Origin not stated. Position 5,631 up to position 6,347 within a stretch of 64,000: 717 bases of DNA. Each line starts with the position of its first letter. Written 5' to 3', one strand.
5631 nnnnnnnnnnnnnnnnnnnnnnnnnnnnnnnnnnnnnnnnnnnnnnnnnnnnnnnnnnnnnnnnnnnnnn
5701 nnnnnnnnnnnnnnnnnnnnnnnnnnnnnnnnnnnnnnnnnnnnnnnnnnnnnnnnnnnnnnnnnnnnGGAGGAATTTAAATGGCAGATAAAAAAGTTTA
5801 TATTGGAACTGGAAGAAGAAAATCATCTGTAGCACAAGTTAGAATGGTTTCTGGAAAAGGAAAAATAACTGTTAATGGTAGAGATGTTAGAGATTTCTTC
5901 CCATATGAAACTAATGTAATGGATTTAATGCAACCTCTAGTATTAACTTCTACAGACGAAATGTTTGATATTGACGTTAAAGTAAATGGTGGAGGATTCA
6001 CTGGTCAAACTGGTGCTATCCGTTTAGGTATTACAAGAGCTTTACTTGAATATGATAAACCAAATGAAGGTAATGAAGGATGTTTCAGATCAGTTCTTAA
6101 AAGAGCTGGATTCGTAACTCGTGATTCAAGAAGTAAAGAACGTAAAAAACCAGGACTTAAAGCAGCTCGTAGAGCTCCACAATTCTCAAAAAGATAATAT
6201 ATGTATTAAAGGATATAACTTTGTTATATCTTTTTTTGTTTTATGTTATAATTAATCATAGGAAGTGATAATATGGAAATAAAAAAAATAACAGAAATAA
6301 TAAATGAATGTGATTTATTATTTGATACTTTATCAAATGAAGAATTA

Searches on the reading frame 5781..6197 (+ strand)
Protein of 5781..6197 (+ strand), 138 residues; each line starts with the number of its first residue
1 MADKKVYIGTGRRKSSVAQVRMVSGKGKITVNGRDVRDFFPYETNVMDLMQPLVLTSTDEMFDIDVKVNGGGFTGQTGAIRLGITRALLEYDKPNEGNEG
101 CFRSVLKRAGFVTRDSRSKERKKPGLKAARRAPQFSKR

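Call 80: search_protein_families(library=pfam, proteins=[window:5781-6197:+], max_evalue=0.001)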
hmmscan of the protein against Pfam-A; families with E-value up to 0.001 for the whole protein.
window:5781-6197:+ (138 aa): 1 family
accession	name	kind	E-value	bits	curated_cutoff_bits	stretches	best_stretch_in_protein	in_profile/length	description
PF00380.25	Ribosomal_S9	-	4.8e-45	153.4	22.5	1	11-138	1-121/121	Ribosomal protein S9/S16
